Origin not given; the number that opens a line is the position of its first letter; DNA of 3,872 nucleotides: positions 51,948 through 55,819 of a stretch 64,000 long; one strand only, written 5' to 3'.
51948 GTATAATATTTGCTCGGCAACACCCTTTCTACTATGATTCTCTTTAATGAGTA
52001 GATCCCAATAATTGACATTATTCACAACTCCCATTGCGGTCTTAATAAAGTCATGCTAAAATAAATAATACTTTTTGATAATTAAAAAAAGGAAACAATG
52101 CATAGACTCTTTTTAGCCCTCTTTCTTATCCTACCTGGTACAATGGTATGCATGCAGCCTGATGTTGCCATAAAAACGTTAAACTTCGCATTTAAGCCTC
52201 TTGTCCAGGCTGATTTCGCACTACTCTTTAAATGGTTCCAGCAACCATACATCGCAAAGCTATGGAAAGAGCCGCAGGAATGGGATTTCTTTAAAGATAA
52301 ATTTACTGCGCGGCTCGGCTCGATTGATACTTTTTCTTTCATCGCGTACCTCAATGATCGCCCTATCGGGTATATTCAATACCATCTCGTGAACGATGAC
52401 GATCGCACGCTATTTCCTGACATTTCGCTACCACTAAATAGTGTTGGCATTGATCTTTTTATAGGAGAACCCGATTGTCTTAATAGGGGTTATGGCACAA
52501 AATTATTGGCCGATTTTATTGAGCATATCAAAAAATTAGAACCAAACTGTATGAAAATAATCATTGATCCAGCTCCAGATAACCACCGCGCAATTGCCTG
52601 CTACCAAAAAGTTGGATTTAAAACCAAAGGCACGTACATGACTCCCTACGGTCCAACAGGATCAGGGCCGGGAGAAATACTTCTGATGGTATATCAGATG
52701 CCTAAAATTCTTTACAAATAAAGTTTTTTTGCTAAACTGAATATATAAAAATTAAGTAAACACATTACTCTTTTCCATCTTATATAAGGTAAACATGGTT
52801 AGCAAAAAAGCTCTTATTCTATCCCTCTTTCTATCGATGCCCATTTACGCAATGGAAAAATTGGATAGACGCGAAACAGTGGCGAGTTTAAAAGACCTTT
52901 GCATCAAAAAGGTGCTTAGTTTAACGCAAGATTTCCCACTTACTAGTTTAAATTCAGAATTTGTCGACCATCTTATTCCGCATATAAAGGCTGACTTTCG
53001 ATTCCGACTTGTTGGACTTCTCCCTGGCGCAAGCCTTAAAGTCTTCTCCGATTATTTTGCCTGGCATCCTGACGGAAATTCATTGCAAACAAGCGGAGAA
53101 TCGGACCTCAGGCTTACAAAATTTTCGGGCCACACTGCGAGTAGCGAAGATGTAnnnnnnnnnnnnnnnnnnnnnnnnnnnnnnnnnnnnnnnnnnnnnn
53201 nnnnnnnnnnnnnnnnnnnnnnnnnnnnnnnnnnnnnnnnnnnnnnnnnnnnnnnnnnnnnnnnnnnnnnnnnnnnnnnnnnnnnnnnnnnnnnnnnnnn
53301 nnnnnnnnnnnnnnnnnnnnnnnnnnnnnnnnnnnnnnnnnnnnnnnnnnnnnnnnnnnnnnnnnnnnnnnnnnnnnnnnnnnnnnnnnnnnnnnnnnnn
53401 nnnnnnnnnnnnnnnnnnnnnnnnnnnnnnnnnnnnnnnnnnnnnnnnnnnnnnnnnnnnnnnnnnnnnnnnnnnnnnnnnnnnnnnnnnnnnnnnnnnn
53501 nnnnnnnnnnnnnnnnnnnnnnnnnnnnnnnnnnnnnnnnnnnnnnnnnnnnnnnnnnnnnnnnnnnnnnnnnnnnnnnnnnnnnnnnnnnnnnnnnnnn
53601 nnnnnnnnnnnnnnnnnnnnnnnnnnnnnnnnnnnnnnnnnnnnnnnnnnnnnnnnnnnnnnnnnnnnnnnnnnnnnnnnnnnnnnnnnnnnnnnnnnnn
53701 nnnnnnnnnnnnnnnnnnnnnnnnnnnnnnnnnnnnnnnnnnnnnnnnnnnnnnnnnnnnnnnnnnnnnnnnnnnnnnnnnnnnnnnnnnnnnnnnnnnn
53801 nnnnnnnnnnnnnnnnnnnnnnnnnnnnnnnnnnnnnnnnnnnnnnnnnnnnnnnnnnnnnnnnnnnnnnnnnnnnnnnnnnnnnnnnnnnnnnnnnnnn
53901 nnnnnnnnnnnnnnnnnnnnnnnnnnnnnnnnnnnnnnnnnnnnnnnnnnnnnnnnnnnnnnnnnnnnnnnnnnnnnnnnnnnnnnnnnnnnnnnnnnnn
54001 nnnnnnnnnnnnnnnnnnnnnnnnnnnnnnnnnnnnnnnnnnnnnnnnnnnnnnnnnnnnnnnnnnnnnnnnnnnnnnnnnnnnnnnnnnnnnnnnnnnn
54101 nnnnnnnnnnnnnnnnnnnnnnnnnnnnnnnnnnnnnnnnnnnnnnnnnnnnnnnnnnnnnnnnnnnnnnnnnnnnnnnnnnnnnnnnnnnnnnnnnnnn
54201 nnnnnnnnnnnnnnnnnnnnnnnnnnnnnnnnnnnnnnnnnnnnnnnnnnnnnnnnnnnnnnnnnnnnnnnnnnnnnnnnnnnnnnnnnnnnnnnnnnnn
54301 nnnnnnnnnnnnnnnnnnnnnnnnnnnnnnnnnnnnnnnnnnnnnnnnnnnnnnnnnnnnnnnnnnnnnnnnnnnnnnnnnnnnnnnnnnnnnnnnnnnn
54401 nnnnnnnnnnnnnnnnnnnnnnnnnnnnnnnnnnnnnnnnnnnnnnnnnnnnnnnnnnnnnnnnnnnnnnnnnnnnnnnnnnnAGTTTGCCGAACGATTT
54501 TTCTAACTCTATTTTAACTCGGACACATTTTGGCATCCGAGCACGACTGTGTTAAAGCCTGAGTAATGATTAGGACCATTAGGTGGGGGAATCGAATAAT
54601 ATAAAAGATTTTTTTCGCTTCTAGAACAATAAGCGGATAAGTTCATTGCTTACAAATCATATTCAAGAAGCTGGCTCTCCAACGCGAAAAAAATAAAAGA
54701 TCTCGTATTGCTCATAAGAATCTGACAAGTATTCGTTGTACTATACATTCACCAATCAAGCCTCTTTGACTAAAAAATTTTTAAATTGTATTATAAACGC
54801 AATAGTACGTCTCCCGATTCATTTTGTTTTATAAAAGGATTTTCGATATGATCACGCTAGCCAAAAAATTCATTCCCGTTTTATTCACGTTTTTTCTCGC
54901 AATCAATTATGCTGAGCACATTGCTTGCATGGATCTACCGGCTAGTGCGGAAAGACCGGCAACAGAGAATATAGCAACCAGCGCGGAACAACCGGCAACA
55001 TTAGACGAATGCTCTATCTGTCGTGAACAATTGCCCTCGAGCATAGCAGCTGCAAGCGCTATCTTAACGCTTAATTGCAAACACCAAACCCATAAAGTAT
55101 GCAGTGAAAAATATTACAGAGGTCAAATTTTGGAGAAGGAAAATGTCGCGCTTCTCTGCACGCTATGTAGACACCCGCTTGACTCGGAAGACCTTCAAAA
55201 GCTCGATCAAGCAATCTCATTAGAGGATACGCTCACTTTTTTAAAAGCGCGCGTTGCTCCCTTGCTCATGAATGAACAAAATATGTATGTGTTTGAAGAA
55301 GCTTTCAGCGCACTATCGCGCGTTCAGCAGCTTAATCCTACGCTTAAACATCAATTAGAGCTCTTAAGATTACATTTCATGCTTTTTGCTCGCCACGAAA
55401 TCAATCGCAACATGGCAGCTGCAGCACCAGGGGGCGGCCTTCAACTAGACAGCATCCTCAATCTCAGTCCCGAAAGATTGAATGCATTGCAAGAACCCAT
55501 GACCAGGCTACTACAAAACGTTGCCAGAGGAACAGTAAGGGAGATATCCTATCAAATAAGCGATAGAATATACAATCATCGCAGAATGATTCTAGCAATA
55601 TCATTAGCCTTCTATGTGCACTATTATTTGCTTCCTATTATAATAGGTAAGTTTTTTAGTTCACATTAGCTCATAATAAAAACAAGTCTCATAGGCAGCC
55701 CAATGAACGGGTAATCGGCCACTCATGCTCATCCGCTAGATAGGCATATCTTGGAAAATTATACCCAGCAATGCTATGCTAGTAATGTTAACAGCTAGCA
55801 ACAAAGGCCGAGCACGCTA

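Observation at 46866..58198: Several different ubiquitin-ligase parts packed into about 11 kb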

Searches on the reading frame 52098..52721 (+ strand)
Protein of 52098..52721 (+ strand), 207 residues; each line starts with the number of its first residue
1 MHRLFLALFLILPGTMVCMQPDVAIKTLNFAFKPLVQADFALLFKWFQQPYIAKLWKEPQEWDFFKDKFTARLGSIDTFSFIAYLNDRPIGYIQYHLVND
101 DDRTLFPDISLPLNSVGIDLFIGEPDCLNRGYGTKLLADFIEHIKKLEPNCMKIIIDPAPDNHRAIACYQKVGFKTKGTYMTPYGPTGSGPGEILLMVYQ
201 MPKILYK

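Call 3: search_protein_families(library=pfam, proteins=[window:52098-52721:+], max_evalue=0.01)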
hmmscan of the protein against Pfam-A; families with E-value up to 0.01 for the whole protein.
window:52098-52721:+ (207 aa): 7 families
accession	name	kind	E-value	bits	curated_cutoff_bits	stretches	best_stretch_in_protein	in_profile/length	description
PF13523.12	Acetyltransf_8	-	1.9e-23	83.2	27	1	37-179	3-142/145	Acetyltransferase (GNAT) domain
PF00583.31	Acetyltransf_1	-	2.2e-14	54.2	20.7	1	43-174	4-116/116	Acetyltransferase (GNAT) family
PF13302.13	Acetyltransf_3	-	2.8e-12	48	25.4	1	32-175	4-138/138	Acetyltransferase (GNAT) domain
PF13508.13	Acetyltransf_7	-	7.6e-07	29.9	27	1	81-175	6-83/84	Acetyltransferase (GNAT) domain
PF13673.13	Acetyltransf_10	-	3.3e-05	24.3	23.6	1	67-178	20-111/128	Acetyltransferase (GNAT) domain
PF08445.16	FR47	-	0.00045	20.6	22.1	1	125-177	31-80/86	FR47-like protein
PF13420.13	Acetyltransf_4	-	0.0059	17.1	24.3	0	37-178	6-138/155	Acetyltransferase (GNAT) domain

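Call 79: search_protein_families(library=ncbifam, proteins=[window:52098-52721:+], max_evalue=0.01)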
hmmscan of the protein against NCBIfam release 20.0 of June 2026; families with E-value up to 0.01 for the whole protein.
window:52098-52721:+ (207 aa): 17 families
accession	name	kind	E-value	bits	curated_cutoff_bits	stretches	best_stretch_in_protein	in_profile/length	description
TIGR04431.1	N6_acetyl_AAC6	equivalog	9.6e-24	84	260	1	32-187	10-167/184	AacA4 family aminoglycoside N(6')-acetyltransferase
NF012165.0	AAC_6p_set_A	equivalog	2.5e-23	82.7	280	1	33-187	4-160/177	aminoglycoside 6'-N-acetyltransferase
NF000135.2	AAC_6p_IIc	exception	2.4e-21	76.3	415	1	34-187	12-167/193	aminoglycoside N-acetyltransferase AAC(6')-IIc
NF033074.0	AAC_6p_Ib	exception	2.1e-20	73.1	400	1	35-187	13-167/184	AAC(6')-Ib family aminoglycoside 6'-N-acetyltransferase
NF000118.3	AAC_6p_A31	exception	1.4e-18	67.4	385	1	37-187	3-155/172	aminoglycoside N-acetyltransferase AAC(6')-31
NF000048.1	AAC_6p_A40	exception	1.4e-18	67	400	1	34-187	12-167/184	aminoglycoside 6'-N-acetyltransferase AacA40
NF000431.1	AAC_6p_Ian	exception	5.7e-16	58.6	400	1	30-176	8-153/190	aminoglycoside N-acetyltransferase AAC(6')-Ian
NF033693.0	AAC_6p_Ie_fam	exception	1.2e-15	58.1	340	1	25-175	3-154/179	AAC(6')-Ie family aminoglycoside N-acetyltransferase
NF000507.1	AAC_6p_Ie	exception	6.1e-15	55.7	450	1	31-175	9-154/201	aminoglycoside N-acetyltransferase AAC(6')-Ie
NF000016.1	AAC_6p_Im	exception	3.7e-09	37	350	1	30-176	7-154/178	aminoglycoside N-acetyltransferase AAC(6')-Im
NF033151.0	AAC_6p_A10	exception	1.4e-08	34.9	400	1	75-176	54-154/178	AAC(6')-I family aminoglycoside 6'-N-acetyltransferase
NF000225.3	AAC_6p_Strep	exception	3.6e-07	30.2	250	1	84-179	46-129/156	aminoglycoside 6'-N-acetyltransferase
TIGR01575.1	rimI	equivalog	4.5e-06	26.9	86.4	1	123-179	63-117/132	ribosomal protein S18-alanine N-acetyltransferase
NF007025.1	PRK09491.1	equivalog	0.00027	20.9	173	1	124-199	71-143/145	ribosomal protein S18-alanine N-acetyltransferase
NF000115.2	AAC_6p_Iad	exception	0.00042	20.5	275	1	55-176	20-133/144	aminoglycoside N-acetyltransferase AAC(6')-Iad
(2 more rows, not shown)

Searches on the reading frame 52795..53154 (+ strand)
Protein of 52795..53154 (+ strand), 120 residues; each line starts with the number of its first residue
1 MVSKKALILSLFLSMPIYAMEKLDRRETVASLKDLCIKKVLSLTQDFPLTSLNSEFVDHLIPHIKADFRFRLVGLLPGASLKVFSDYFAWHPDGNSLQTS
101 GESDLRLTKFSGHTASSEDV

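Call 19: search_protein_families(library=pfam, proteins=[window:52795-53154:+], max_evalue=10)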
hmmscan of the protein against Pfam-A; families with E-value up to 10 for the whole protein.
seq(120 aa): 0 families

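Call 30: search_solved_structures(query=window:52795-53154:+, max_evalue=10, show_alignments=3)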
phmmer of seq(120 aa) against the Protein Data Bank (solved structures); distinct sequences matched with E-value up to 10: 0.

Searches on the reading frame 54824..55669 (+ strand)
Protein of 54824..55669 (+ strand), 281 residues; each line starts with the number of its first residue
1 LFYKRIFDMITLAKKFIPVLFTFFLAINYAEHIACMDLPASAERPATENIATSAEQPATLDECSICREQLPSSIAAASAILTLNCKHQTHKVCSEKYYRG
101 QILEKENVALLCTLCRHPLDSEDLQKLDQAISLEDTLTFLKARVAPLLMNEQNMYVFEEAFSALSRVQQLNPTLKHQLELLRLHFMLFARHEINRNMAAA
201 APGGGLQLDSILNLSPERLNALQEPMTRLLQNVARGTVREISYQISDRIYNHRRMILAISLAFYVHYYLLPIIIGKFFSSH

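Call 3: search_protein_families(library=pfam, proteins=[window:54824-55669:+], max_evalue=0.01)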
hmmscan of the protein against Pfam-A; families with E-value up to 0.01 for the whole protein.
window:54824-55669:+ (281 aa): 3 families
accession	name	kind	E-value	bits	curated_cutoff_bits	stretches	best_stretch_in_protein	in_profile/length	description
PF00097.31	zf-C3HC4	-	0.00043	20.5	21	1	63-115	1-40/40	Zinc finger, C3HC4 type (RING finger)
PF13639.12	zf-RING_2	-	0.00078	20.1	27.3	1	61-116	1-44/44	Ring finger domain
PF23555.2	zf-RING_Vps41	-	0.0064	16.5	30.3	0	63-96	3-37/52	Vps41 C-terminal RING finger domain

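Call 19: search_protein_families(library=pfam, proteins=[window:54848-55666:+], max_evalue=10)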
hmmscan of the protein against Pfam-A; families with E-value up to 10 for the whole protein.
seq(273 aa): 12 families
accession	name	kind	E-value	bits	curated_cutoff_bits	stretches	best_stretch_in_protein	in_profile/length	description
PF00097.31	zf-C3HC4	-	0.00041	20.6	21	1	55-107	1-40/40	Zinc finger, C3HC4 type (RING finger)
PF13639.12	zf-RING_2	-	0.00077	20.1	27.3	1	53-108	1-44/44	Ring finger domain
PF23555.2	zf-RING_Vps41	-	0.0059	16.6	30.3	1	55-88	3-37/52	Vps41 C-terminal RING finger domain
PF00628.35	PHD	-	0.38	11.3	24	0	55-107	1-47/47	PHD-finger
PF23412.1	zf_RING_Vps8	-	0.67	10.3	27.3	1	55-107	1-52/52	Vps8 RING zinc finger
PF13923.12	zf-C3HC4_2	-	1.9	8.8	27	1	54-89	1-30/40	Zinc finger, C3HC4 type (RING finger)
PF17123.11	zf-RING_11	-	2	8.7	27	1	54-85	1-28/29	RING-like zinc finger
PF17120.11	zf-RING_16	-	2.7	8.1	27.4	1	52-90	4-37/57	RING/Ubox like zinc-binding domain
PF24921.1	RING_XB3-XBAT31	-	2.8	8.5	50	1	55-110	2-54/57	E3 ubiquitin-protein ligase XB3/XBAT31 RING finger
PF21202.3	SLX1_C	-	6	7.7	27.2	1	54-91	1-38/65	Structure-specific endonuclease subunit SLX1, C-terminal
PF13920.12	zf-C3HC4_3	-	6.6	7.1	27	0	53-112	3-47/49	Zinc finger, C3HC4 type (RING finger)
PF12678.13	zf-rbx1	-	7.2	7.4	31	0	53-92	1-47/55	RING-H2 zinc finger domain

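Call 32: search_solved_structures(query=window:54848-55669:+, max_evalue=10, show_alignments=3)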
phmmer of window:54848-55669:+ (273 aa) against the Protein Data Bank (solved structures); distinct sequences matched with E-value up to 10: 2.
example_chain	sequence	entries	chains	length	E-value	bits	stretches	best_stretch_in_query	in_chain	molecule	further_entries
6l8n_A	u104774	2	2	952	0.41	13.6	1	44-126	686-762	DNA repair protein RAD5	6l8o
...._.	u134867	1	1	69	0.88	12.5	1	48-113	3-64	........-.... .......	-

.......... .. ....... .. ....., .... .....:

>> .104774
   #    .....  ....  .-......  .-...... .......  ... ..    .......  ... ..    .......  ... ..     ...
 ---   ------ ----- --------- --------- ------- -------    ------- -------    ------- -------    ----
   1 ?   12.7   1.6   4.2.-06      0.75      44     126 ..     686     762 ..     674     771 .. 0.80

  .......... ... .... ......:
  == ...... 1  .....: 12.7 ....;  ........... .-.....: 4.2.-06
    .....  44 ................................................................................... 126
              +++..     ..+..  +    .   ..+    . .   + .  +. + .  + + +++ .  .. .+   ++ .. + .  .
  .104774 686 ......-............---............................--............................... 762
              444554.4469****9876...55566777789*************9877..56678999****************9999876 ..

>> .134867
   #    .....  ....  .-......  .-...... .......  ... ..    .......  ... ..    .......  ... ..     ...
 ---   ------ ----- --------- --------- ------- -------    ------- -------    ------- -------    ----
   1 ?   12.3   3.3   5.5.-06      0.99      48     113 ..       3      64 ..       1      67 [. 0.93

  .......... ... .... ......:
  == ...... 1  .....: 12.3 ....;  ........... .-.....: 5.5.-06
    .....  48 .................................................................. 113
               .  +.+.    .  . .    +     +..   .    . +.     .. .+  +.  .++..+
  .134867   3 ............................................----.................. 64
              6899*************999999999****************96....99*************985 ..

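Call 79: search_protein_families(library=ncbifam, proteins=[window:54848-55669:+], max_evalue=0.01)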
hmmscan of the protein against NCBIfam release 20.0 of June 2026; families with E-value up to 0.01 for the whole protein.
window:54848-55669:+ (273 aa): 0 families
